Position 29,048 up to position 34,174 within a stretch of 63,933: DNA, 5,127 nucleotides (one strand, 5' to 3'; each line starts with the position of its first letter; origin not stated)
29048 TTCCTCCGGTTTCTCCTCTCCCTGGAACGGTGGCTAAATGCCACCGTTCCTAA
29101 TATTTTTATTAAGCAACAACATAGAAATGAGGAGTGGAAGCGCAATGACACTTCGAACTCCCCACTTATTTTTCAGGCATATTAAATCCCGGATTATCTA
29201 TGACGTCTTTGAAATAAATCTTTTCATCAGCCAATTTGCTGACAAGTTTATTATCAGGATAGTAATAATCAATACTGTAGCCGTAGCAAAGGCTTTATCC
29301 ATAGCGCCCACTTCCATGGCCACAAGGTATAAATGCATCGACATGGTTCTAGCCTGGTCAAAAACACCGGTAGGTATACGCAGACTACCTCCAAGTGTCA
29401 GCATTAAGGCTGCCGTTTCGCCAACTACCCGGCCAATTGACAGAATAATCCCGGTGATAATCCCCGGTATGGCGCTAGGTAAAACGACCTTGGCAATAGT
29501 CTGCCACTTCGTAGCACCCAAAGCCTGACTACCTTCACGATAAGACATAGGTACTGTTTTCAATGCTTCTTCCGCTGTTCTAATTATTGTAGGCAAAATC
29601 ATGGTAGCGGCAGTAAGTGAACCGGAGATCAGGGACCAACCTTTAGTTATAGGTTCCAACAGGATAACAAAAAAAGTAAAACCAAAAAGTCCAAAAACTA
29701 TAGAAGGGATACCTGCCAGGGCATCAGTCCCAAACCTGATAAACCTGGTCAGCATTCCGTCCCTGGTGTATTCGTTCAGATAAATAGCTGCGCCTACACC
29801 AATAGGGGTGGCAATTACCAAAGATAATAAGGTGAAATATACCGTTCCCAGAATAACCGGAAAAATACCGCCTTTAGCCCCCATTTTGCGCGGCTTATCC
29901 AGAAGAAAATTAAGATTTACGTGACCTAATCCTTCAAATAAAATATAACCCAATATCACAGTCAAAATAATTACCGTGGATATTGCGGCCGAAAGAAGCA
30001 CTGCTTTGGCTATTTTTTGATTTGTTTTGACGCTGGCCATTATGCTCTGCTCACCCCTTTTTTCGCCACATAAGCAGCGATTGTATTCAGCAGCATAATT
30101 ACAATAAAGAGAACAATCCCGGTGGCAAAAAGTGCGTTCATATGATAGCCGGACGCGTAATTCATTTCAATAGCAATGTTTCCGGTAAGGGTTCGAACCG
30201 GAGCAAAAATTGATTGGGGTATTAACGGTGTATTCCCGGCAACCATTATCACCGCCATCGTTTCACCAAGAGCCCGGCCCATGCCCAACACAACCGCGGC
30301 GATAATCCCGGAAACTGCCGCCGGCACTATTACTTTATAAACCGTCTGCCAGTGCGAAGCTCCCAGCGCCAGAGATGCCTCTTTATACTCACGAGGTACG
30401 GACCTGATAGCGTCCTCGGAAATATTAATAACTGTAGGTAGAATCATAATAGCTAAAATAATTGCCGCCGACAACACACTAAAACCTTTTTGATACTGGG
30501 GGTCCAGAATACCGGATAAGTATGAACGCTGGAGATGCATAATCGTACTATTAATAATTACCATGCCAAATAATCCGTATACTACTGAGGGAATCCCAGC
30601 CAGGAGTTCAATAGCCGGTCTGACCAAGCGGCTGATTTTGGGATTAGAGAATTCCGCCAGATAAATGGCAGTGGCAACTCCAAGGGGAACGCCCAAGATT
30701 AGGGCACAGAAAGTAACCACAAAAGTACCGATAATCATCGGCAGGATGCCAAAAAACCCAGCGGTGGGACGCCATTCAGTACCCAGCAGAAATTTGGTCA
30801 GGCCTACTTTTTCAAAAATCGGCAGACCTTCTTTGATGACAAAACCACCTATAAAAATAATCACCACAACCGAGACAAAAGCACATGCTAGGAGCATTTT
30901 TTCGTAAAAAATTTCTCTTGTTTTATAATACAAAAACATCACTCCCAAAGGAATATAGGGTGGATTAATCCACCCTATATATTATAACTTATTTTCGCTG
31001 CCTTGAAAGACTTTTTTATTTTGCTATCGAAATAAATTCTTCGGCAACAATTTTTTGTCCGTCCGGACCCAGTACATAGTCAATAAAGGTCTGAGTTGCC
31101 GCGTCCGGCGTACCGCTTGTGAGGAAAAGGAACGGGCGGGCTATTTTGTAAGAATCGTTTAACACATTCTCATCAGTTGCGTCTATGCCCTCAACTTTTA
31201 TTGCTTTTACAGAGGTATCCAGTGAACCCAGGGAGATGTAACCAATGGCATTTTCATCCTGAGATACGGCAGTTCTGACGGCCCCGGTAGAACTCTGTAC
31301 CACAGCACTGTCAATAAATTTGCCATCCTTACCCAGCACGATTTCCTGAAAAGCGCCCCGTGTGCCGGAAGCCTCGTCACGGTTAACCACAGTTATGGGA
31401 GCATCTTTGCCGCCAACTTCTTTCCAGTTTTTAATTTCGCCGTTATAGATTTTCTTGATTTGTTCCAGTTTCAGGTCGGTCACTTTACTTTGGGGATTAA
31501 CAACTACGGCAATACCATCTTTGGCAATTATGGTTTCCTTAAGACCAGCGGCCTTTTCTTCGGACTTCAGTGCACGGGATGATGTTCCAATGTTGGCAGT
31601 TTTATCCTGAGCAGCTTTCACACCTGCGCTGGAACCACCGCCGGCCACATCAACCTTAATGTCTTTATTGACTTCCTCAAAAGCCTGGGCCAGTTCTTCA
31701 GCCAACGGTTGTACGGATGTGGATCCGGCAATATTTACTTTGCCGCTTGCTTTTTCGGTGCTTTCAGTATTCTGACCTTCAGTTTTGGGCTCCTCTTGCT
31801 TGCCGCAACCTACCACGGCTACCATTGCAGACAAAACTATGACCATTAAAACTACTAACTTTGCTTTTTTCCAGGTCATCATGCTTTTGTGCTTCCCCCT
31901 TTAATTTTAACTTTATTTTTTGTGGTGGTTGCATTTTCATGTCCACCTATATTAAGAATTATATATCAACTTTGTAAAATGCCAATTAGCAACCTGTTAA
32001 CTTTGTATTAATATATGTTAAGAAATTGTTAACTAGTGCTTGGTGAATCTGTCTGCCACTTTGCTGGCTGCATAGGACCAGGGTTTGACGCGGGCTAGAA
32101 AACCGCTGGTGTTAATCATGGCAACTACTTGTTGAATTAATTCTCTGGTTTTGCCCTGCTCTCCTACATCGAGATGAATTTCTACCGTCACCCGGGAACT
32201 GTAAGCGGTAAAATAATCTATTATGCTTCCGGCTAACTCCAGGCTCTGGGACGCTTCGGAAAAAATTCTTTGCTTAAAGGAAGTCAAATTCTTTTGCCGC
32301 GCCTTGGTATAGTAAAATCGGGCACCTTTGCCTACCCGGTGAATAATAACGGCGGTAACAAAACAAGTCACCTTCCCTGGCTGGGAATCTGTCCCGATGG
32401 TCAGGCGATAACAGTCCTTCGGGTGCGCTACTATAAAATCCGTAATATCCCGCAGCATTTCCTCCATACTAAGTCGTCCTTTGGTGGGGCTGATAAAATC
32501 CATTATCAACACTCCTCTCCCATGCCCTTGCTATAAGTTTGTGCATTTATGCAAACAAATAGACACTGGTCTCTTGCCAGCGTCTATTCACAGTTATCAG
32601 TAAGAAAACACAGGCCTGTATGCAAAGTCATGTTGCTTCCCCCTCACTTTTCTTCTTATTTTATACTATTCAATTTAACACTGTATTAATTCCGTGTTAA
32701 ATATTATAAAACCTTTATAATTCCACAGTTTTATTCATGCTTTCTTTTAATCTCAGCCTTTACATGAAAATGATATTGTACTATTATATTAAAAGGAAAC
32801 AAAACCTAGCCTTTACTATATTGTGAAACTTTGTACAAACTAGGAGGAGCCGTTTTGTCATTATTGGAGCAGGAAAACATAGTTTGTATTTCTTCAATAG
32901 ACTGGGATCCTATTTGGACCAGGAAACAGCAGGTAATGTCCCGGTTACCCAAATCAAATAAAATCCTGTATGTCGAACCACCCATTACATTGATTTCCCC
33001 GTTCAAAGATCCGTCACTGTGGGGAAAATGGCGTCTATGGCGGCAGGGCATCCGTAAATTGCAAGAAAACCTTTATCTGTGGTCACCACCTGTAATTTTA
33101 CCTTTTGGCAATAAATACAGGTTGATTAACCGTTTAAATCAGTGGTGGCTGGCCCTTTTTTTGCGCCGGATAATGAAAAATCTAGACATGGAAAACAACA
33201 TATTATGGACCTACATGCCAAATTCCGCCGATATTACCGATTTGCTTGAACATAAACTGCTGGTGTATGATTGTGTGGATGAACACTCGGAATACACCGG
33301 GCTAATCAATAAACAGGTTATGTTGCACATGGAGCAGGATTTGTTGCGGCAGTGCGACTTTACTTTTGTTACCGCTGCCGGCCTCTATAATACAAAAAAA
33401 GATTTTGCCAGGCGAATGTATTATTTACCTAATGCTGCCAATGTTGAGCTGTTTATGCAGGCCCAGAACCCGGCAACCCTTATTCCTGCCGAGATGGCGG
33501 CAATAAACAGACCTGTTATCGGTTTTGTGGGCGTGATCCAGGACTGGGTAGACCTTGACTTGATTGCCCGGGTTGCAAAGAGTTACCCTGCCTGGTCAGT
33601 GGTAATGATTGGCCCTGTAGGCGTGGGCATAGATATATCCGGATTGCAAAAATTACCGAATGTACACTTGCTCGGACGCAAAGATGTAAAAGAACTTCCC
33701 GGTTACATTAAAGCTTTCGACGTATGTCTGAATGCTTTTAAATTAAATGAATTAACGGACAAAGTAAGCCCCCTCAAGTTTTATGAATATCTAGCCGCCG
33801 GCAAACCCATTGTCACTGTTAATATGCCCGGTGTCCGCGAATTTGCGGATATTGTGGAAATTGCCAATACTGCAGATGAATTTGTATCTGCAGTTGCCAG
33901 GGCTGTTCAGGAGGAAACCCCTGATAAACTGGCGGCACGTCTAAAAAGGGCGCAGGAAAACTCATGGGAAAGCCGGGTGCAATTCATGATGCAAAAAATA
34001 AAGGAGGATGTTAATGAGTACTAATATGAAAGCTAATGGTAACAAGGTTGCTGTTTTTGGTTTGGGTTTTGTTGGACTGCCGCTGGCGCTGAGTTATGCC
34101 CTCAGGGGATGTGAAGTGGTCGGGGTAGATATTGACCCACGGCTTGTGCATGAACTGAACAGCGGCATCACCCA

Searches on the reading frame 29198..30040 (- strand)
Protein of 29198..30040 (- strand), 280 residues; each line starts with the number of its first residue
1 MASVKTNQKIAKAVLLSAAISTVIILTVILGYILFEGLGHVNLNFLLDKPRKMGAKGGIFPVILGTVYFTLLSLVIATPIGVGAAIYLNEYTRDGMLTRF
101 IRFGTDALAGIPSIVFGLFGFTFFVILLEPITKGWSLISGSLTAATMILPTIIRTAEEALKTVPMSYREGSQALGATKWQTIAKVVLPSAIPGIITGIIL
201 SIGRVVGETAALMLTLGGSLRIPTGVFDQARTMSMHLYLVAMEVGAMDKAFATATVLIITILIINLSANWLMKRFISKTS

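Call 47: search_protein_families(library=pfam, proteins=[window:29198-30040:-], max_evalue=0.00001)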
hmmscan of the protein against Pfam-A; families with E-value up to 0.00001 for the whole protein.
window:29198-30040:- (280 aa): 1 family
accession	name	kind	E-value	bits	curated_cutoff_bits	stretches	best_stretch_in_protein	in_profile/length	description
PF00528.27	BPD_transp_1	-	4.8e-24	85.5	26.4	1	79-278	3-181/184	Binding-protein-dependent transport system inner membrane component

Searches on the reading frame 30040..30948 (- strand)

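Call 47: search_protein_families(library=pfam, proteins=[window:30040-30948:-], max_evalue=0.00001)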
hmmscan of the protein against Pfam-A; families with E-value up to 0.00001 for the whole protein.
window:30040-30948:- (302 aa): 1 family
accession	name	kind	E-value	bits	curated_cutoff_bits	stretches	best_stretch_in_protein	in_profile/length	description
PF00528.27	BPD_transp_1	-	3e-25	89.5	26.4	1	90-296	1-180/184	Binding-protein-dependent transport system inner membrane component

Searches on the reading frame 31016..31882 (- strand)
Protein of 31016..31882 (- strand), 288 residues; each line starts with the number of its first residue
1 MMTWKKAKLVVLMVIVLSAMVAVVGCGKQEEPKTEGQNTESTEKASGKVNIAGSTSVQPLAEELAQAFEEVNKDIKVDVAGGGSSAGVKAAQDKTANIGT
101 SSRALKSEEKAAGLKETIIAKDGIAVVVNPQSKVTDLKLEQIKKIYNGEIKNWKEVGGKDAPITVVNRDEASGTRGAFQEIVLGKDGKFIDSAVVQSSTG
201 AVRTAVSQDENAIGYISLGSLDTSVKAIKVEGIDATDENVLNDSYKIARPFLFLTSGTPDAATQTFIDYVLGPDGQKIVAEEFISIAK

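Call 47: search_protein_families(library=pfam, proteins=[window:31016-31882:-], max_evalue=0.00001)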
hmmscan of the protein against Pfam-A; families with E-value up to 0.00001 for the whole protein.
window:31016-31882:- (288 aa): 4 families
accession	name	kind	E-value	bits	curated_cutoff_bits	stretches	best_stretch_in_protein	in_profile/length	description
PF12849.12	PBP_like_2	-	7.1e-44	151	27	1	39-272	2-265/267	PBP superfamily domain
PF12727.12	PBP_like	-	1.6e-12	47.4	27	1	66-224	2-157/193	PBP superfamily domain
PF13531.11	SBP_bac_11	-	1.1e-09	38.9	25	1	49-281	1-223/227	Bacterial extracellular solute-binding protein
PF01547.30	SBP_bac_1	-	1.8e-07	31.9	26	1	60-277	9-307/307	Bacterial extracellular solute-binding protein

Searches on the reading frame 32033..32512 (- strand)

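Call 47: search_protein_families(library=pfam, proteins=[window:32033-32512:-], max_evalue=0.00001)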
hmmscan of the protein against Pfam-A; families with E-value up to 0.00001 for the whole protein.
window:32033-32512:- (159 aa): 1 family
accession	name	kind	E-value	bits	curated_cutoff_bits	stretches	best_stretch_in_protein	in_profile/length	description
PF04308.18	RNaseH_like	-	3.7e-53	179.8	25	1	18-158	1-145/145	Ribonuclease H-like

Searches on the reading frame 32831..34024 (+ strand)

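Call 60: search_protein_families(library=ncbifam, proteins=[window:32831-34024:+], max_evalue=1e-10)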
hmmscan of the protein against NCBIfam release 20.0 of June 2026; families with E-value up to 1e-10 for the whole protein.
window:32831-34024:+ (397 aa): 2 families
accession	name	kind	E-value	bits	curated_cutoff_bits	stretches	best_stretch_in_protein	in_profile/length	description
NF047676.1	TeichurnBiosyTuaH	equivalog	3e-33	115.2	550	1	97-389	74-383/384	teichuronic acid biosynthesis protein TuaH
TIGR04063.1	stp3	hypoth_equivalog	5.1e-12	45.4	442.05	1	149-341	132-335/397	TIGR04063 family PEP-CTERM/XrtA system glycosyltransferase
